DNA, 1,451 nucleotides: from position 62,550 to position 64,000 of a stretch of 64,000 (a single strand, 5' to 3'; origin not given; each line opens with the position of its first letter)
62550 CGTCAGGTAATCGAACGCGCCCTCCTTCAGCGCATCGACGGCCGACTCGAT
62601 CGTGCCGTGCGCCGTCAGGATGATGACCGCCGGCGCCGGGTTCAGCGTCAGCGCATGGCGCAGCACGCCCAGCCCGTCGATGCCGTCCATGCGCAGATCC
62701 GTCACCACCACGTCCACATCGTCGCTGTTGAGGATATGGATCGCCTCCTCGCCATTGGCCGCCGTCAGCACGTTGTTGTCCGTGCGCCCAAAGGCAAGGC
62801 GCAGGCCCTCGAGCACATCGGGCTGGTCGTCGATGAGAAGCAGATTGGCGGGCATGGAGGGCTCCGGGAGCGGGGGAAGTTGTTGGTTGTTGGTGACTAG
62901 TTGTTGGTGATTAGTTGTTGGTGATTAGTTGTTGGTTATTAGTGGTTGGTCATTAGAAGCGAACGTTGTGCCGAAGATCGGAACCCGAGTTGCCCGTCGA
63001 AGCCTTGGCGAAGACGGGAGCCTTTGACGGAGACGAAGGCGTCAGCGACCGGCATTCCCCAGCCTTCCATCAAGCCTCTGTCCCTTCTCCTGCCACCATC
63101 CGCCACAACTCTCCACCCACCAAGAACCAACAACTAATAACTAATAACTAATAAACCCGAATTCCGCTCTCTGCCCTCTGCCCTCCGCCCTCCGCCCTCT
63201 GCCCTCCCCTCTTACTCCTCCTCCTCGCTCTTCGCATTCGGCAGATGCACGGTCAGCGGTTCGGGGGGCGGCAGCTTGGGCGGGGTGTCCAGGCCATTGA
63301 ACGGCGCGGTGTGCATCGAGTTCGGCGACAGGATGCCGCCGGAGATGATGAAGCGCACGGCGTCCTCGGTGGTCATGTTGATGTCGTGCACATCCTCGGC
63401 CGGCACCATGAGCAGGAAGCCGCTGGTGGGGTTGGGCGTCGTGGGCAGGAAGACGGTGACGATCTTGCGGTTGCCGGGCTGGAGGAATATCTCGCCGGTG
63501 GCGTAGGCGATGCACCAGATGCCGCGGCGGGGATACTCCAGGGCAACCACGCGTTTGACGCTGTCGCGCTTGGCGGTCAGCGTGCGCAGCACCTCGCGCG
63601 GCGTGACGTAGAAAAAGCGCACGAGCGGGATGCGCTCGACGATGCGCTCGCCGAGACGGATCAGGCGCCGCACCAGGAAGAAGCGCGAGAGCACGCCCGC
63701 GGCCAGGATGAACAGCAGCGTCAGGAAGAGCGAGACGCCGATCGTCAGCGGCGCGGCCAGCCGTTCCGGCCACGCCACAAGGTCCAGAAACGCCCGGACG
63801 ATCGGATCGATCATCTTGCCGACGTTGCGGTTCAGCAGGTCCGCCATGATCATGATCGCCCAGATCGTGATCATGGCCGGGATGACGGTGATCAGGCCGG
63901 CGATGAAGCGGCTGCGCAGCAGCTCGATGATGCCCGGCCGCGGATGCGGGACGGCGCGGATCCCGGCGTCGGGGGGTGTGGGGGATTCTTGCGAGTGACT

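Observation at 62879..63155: Intergenic element C: 78-nt array of eleven heptads (14-nt unit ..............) mirrored by an inverted array 160 nt away, upstream of the NtrC-type regulator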

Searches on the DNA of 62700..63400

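Call 10: search_rna_families(source=window, start=62700, end=63400, threshold=evalue, max_evalue=10)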
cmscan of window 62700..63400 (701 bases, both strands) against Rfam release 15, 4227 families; matches with E-value up to 10: 0.
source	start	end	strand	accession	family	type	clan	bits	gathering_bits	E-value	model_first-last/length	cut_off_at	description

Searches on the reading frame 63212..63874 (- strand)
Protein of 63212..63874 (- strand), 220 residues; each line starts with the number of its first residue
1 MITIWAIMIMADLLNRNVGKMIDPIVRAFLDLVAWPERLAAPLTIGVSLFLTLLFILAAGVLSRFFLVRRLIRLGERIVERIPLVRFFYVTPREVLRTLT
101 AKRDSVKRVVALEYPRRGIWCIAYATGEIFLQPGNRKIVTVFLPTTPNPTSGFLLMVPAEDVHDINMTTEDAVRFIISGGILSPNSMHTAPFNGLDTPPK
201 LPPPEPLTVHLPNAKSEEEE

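Call 13: search_protein_families(library=pfam, proteins=[window:63212-63874:-])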
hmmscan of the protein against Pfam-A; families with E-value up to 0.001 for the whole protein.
window:63212-63874:- (220 aa): 1 family
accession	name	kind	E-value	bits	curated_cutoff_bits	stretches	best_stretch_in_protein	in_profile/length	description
PF04367.18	DUF502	-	3e-25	88.6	23.8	1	51-151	2-107/107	Protein of unknown function (DUF502)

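Call 14: find_related_loci(query=window:63212-63874:-, collection=genome_contigs, flank=10000)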
Query window:63212-63874:- (220 aa) in genome_contigs; peptide patterns used: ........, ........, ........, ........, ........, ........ (x = any residue, [..] = any of these).
579 stretches matched a pattern; 2 encode a relative of the query (tblastn E <= 1e-3); 2 distinct loci.
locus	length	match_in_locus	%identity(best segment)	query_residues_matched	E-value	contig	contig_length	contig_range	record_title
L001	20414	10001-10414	35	62-194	6e-27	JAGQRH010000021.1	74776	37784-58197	MAG: Planctomycetota bacterium isolate HKST-UBA87 NODE_21_length_74776_cov_4.863198, whole genome shotgun sequence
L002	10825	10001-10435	27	46-189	3e-13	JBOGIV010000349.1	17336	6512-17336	MAG: Vicinamibacterales bacterium isolate M3-S_metawrap_bin.87 k127_3124348, whole genome shotgun sequence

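Call 15: find_homologous_proteins(query=window:63212-63874:-, max_evalue=1e-10)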
Query window:63212-63874:- (220 aa): 7715 proteins with E <= 1e-10 among 8000 candidates; the best 120 are listed.
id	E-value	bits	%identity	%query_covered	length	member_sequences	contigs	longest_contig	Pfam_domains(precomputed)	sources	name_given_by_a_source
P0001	1.5e-131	455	95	100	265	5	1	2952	PF04367.19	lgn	-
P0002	5.3e-98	345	68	98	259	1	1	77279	PF04367.19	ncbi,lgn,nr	ncbi:MAG: hypothetical protein PWP23_2416 [Candidatus Sumerlaeota bacterium]|nr:hypothetical protein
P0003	1.1e-97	344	69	99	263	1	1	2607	PF04367.19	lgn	-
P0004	4.7e-87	309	64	99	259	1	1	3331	PF04367.19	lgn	-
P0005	5.9e-85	303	61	99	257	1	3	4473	PF04367.19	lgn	-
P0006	1.1e-80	289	63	97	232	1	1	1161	PF04367.19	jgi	-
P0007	1.1e-78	282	65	95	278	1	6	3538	PF04367.19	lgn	-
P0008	1.6e-73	265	55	96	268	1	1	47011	PF04367.19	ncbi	-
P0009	2.5e-72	261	55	99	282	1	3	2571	PF04367.19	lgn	-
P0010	1.0e-70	256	56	96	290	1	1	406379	PF04367.19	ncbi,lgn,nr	ncbi:DUF502 domain-containing protein [bacterium]|nr:DUF502 domain-containing protein [bacterium]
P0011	1.2e-69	252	53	95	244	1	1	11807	PF04367.19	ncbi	-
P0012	4.6e-68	247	52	99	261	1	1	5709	PF04367.19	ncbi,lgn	-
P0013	5.5e-68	247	55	87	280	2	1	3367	PF04367.19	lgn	-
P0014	1.0e-66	243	55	95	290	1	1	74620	PF04367.19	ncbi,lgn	ncbi:MAG: DUF502 domain-containing protein [Sumerlaeia bacterium]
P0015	3.1e-65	238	51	90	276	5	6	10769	PF04367.19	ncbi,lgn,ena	-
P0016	9.5e-65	237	49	100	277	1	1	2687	PF04367.19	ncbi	-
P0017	1.5e-57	213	50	89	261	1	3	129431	PF04367.19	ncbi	ncbi:MAG: DUF502 domain-containing protein [Sumerlaeia bacterium]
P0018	1.8e-57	213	57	75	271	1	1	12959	PF04367.19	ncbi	-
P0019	2.4e-57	212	49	89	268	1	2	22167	PF04367.19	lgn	-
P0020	1.5e-56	210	47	95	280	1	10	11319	PF04367.19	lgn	-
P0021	2.0e-56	209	48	100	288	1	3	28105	PF04367.19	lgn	-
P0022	2.5e-56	209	48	95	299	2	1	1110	PF04367.19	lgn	-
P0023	2.7e-56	209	48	99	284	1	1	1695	PF04367.19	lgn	-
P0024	3.9e-55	205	47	95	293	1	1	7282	PF04367.19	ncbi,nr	ncbi:MAG: DUF502 domain-containing protein [Candidatus Sumerlaeia bacterium]|nr:DUF502 domain-contai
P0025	1.6e-54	203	43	100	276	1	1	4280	PF04367.19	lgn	-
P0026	1.7e-54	203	55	76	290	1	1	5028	PF04367.19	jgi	jgi:uncharacterized membrane protein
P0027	2.0e-54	203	59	67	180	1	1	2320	PF04367.19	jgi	jgi:uncharacterized membrane protein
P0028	4.5e-54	202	45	95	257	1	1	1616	PF04367.19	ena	-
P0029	5.0e-54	201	48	89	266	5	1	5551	PF04367.19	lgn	-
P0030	7.3e-54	201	51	84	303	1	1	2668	PF04367.19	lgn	-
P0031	1.0e-53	200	49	94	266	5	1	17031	PF04367.19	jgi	-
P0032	1.8e-53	200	43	100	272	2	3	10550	PF04367.19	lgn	-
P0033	3.1e-53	199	46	89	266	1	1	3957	PF04367.19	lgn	-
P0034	9.1e-53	197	49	94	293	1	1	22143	PF04367.19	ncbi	-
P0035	2.4e-52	196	47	90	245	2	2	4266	PF04367.19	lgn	-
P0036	2.6e-51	193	52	67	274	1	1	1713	PF04367.19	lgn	-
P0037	2.1e-50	190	48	93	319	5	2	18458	PF04367.19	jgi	jgi:uncharacterized membrane protein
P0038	4.1e-49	185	45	93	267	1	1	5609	PF04367.19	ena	-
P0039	3.6e-45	173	37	83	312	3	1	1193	PF04367.19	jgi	jgi:uncharacterized membrane protein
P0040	2.6e-42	163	65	52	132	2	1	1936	PF04367.19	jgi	jgi:uncharacterized membrane protein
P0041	9.4e-41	158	-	-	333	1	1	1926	PF04367.19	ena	-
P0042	1.6e-36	144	43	71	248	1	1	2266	PF04367.19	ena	-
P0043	3.5e-36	143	47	74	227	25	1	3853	PF04367.19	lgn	-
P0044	4.4e-36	143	39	80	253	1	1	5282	PF04367.19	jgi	jgi:uncharacterized membrane protein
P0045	1.2e-35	141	39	90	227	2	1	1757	PF04367.19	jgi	-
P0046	1.5e-35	141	43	69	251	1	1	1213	PF04367.19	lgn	-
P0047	3.0e-35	140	44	74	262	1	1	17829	PF04367.19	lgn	-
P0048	3.5e-35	140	43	76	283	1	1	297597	PF04367.19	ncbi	ncbi:MAG: hypothetical protein Kow0059_02610 [Candidatus Sumerlaeia bacterium]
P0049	5.3e-35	139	-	-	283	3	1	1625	PF04367.19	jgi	-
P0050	6.5e-35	139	42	62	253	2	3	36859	PF04367.19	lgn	-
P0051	3.9e-34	136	-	-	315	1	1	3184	PF04367.19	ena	-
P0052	5.6e-34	136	43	60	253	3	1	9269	PF04367.19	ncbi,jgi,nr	ncbi:DUF502 domain-containing protein [Candidatus Sumerlaeota bacterium]|nr:DUF502 domain-containing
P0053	1.5e-33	135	45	65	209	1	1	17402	PF08510.18,PF04367.19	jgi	jgi:uncharacterized membrane protein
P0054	1.6e-33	134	45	65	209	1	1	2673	PF08510.18,PF04367.19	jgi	jgi:uncharacterized membrane protein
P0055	1.7e-33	134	45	65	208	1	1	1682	PF08510.18,PF04367.19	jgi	jgi:uncharacterized membrane protein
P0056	1.8e-33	134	46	64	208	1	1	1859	PF08510.18,PF04367.19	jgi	jgi:uncharacterized membrane protein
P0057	1.8e-33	134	45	65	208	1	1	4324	PF08510.18,PF04367.19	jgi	jgi:uncharacterized membrane protein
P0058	1.9e-33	134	47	70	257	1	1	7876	PF04367.19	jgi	jgi:uncharacterized membrane protein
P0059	2.5e-33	134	45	65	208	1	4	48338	PF08510.18,PF04367.19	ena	-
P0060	3.0e-33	134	37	88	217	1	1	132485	PF04367.19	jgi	jgi:uncharacterized membrane protein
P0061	5.3e-33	133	45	63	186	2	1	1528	PF04367.19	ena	-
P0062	6.1e-33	133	45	63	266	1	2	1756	PF04367.19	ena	-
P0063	6.5e-33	132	42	71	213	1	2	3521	PF04367.19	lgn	-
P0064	8.0e-33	132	40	80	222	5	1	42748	PF04367.19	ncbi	-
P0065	8.3e-33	132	40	84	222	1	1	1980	PF04367.19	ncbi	-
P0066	8.8e-33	132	43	70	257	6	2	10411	PF04367.19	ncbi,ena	-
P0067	1.0e-32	132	48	57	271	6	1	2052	PF04367.19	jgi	jgi:uncharacterized membrane protein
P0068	1.1e-32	132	45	65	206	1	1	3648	PF04367.19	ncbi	-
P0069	1.2e-32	132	42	76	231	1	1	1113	PF04367.19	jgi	jgi:uncharacterized membrane protein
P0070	1.3e-32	132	45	56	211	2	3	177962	PF04367.19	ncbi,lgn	-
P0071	1.3e-32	131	47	63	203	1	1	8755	PF04367.19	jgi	-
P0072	1.5e-32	131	48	54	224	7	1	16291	PF04367.19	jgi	-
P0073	1.7e-32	131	44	63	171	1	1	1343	PF04367.19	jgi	-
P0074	1.9e-32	131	41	84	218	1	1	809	PF04367.19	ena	-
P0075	2.3e-32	131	37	76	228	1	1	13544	PF04367.19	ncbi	-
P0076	2.6e-32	130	45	63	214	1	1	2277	PF04367.19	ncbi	ncbi:MAG: DUF502 domain-containing protein [Desulfatiglandales bacterium]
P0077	2.8e-32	130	42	76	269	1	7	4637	PF04367.19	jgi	jgi:uncharacterized membrane protein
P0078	2.8e-32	130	43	71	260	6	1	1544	PF04367.19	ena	-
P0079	2.9e-32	130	45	64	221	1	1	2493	PF04367.19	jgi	jgi:uncharacterized membrane protein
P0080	2.9e-32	130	47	63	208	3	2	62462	PF04367.19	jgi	jgi:uncharacterized membrane protein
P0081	3.0e-32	130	39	84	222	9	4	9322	PF04367.19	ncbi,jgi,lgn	jgi:uncharacterized membrane protein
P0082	3.1e-32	130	48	57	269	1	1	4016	PF04367.19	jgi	jgi:uncharacterized membrane protein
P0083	3.1e-32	130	42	66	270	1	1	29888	PF04367.19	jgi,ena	-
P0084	3.3e-32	130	34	100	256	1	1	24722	PF04367.19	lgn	-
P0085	3.3e-32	130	45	62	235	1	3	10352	PF04367.19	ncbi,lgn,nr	ncbi:MAG: DUF502 domain-containing protein [Desulfovibrio sp.]|nr:DUF502 domain-containing protein [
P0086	3.5e-32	130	43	63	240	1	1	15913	PF04367.19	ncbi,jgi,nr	ncbi:MAG: DUF502 domain-containing protein [Alphaproteobacteria bacterium]|nr:MAG: DUF502 domain-con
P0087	3.5e-32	130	41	83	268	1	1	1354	PF04367.19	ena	-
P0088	3.7e-32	130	42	69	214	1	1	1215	PF04367.19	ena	-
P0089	4.0e-32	130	44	60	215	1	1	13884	PF04367.19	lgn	-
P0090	4.1e-32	130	47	55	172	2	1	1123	PF04367.19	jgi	-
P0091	4.2e-32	130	40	90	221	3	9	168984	PF04367.19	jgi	jgi:uncharacterized membrane protein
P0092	4.5e-32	130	45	63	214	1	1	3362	PF04367.19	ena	-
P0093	4.7e-32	130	43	70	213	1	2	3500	PF04367.19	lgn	-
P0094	4.8e-32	130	45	63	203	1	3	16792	PF04367.19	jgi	jgi:uncharacterized membrane protein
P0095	5.1e-32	130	39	83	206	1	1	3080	PF04367.19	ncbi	-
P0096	5.3e-32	129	45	63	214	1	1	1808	PF04367.19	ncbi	-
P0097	5.8e-32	129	46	55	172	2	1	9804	PF04367.19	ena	-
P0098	6.0e-32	129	48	54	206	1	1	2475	PF04367.19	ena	-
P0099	6.1e-32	129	48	63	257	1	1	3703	PF04367.19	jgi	jgi:uncharacterized membrane protein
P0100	6.2e-32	129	46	57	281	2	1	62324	PF04367.19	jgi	-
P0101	6.2e-32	129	45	65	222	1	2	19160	PF04367.19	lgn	-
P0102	6.4e-32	129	44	72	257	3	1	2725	PF04367.19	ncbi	-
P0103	6.7e-32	129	37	83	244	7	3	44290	PF04367.19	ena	-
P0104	6.7e-32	129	46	64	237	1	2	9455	PF04367.19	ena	-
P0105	7.0e-32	129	45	63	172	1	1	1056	PF04367.19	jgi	jgi:uncharacterized membrane protein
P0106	7.3e-32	129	42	77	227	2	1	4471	PF04367.19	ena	-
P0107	7.8e-32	129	45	64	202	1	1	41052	PF04367.19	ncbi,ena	-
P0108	8.3e-32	129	45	57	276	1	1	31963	PF04367.19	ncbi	-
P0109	9.1e-32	129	42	75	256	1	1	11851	PF04367.19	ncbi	-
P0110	1.1e-31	128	44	68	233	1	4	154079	PF04367.19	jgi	jgi:uncharacterized membrane protein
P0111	1.1e-31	128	48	63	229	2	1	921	PF04367.19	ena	-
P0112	1.1e-31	128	45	58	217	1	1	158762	PF04367.19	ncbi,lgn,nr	ncbi:MAG: DUF502 domain-containing protein [Deltaproteobacteria bacterium]|nr:DUF502 domain-containi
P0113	1.1e-31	128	36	100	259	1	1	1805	PF04367.19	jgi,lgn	-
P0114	1.1e-31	128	38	84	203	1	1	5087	PF04367.19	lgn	-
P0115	1.2e-31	128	47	55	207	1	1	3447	PF04367.19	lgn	-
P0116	1.3e-31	128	46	64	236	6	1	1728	PF04367.19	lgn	-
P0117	1.3e-31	128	47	55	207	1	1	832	PF04367.19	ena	-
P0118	1.5e-31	128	46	58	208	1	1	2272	PF04367.19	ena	-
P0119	1.5e-31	128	39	65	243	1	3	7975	PF04367.19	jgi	jgi:uncharacterized membrane protein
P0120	1.5e-31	128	37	84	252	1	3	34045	PF04367.19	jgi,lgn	jgi:uncharacterized membrane protein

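Call 16: find_encoding_contigs(protein=P0001, flank=10000, max_places=5)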
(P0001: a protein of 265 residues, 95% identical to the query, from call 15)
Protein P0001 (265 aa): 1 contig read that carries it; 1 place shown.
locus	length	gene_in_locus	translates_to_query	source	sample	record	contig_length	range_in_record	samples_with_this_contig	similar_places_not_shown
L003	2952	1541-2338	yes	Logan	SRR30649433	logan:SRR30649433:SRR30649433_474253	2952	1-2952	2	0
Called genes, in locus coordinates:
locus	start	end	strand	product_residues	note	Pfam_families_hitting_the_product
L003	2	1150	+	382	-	?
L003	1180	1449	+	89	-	-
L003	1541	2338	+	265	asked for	PF04367:DUF502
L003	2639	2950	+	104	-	?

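Call 17: find_encoding_contigs(protein=P0002, flank=10000, max_places=3)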
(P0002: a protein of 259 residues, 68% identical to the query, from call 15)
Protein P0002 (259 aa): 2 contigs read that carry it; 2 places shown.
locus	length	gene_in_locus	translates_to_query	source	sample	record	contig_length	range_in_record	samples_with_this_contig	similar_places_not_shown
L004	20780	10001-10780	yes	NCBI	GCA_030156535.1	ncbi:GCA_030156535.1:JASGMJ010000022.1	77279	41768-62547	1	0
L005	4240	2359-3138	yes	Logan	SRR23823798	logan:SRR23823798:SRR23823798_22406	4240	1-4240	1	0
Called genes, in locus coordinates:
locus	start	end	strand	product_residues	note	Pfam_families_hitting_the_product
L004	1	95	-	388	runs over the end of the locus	PF01636:APH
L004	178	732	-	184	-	PF03358:FMN_red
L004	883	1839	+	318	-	-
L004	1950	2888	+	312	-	PF02603:Hpr_kinase_N, PF07085:DRTGG (weak), PF07475:Hpr_kinase_C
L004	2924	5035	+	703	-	PF03065:Glyco_hydro_57, PF01074:Glyco_hydro_38N, PF09094:AmyA-A_glucT_m, PF09095:AmyA-gluTrfs_C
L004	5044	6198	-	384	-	PF00155:Aminotran_1_2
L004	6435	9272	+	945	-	PF00133:tRNA-synt_1, PF09334:tRNA-synt_1g, PF13603:tRNA-synt_1_2 (weak), PF00133:tRNA-synt_1, PF08264:Anticodon_1, PF10458:Val_tRNA-synt_C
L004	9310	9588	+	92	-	-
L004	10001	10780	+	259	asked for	PF04367:DUF502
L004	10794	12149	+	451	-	PF00072:Response_reg, PF00158:Sigma54_activat, PF14532:Sigma54_activ_2, PF01078:Mg_chelatase (faint), PF07724:AAA_2 (weak), PF07728:AAA_5, PF25601:AAA_lid_14, PF02954:HTH_8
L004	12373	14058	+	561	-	PF00437:T2SSE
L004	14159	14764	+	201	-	PF04336:ACP_PD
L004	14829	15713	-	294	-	PF13385:Laminin_G_3 (weak)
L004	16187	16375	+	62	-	PF07963:N_methyl (weak)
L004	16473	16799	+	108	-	-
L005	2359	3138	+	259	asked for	PF04367:DUF502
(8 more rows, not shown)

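Call 44: find_encoding_contigs(protein=P0003, flank=3000, max_places=2)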
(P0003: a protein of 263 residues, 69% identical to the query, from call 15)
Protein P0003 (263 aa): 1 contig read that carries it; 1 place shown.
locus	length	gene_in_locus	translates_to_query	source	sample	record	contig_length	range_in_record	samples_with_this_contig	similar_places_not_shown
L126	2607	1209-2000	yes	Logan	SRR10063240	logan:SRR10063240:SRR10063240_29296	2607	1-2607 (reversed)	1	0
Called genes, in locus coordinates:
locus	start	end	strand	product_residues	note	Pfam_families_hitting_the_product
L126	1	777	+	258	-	?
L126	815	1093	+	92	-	-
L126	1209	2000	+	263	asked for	PF04367:DUF502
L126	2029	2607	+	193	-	?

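Call 45: find_encoding_contigs(protein=P0004, flank=3000, max_places=2)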
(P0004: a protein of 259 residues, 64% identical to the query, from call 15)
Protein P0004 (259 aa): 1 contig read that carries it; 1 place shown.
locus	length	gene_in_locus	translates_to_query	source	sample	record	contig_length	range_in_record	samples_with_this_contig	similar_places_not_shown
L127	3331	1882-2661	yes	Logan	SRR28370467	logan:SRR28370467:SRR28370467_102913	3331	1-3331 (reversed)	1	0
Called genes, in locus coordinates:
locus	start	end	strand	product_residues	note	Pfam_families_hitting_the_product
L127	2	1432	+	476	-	?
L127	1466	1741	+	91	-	-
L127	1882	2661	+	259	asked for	PF04367:DUF502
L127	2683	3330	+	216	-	?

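Call 46: find_encoding_contigs(protein=P0005, flank=3000, max_places=2)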
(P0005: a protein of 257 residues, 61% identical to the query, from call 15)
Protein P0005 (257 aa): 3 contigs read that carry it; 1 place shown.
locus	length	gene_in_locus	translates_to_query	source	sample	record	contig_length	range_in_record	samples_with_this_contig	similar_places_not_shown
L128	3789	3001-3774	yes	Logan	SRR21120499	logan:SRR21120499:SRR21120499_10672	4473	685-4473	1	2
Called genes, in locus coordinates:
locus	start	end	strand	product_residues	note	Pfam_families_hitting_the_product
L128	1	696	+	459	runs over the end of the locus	?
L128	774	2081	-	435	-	PF12849:PBP_like_2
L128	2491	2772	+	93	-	-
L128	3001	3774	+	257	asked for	PF04367:DUF502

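Call 47: find_encoding_contigs(protein=P0007, flank=3000, max_places=2)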
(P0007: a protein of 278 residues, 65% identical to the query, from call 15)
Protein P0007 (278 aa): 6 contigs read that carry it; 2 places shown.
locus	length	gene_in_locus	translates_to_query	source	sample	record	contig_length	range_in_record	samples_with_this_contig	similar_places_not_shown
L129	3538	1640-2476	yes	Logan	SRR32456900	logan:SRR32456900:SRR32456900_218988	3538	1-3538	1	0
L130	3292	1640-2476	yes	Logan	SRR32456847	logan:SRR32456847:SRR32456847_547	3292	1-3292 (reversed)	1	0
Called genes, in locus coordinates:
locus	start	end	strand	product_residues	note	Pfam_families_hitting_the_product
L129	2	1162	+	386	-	?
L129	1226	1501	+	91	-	-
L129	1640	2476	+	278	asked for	PF04367:DUF502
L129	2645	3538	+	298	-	?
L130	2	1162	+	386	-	?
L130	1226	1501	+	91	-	-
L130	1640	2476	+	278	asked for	PF04367:DUF502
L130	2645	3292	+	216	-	?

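Call 76: list_cluster_members(proteins=[P0001])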
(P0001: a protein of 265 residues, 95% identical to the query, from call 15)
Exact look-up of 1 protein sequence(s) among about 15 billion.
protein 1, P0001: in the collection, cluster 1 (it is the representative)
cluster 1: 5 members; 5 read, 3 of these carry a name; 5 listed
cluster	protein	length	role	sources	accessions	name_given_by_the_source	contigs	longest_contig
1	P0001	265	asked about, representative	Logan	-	-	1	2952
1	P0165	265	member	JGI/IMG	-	uncharacterized membrane protein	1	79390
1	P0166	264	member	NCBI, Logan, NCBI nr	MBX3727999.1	MAG: DUF502 domain-containing protein [Candidatus Sumerlaeia bacterium] | DUF502 domain-containing protein [Candidatus Sumerlaeia bacterium]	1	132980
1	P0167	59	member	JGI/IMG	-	uncharacterized membrane protein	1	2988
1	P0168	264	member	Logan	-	-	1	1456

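Call 77: find_encoding_contigs(protein=P0165, flank=10000, max_places=2)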
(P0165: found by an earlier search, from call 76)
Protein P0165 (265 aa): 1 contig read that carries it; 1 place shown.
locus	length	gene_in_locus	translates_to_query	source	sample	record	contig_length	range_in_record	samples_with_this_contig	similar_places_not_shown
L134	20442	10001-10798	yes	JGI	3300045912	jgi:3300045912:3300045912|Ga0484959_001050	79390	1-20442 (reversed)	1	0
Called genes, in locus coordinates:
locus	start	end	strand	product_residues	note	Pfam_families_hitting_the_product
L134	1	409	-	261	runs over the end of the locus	PF03808:Glyco_tran_WecG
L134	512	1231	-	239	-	PF01163:RIO1 (weak)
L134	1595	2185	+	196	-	PF02151:UVR (faint)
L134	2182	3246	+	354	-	PF00217:ATP-gua_Ptrans, PF27454:McsB_C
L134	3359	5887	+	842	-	PF02861:Clp_N, PF13191:AAA_16 (weak), PF00004:AAA, PF17871:AAA_lid_9, PF00004:AAA, PF07724:AAA_2, PF07728:AAA_5, PF10431:ClpB_D2-small, +7 more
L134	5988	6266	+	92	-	-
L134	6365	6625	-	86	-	-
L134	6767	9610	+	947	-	PF00133:tRNA-synt_1, PF09334:tRNA-synt_1g, PF13603:tRNA-synt_1_2 (weak), PF00133:tRNA-synt_1, PF08264:Anticodon_1, PF10458:Val_tRNA-synt_C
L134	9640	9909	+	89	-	-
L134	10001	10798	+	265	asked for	PF04367:DUF502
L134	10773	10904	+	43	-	-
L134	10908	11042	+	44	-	-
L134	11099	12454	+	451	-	PF00072:Response_reg, PF00158:Sigma54_activat, PF01078:Mg_chelatase (faint), PF14532:Sigma54_activ_2, PF07728:AAA_5, PF25601:AAA_lid_14, PF02954:HTH_8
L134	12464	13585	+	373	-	PF13439:Glyco_transf_4 (weak), PF20706:GT4-conflict, PF00534:Glycos_transf_1, PF13692:Glyco_trans_1_4, PF13524:Glyco_trans_1_2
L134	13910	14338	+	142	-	PF05050:Methyltransf_21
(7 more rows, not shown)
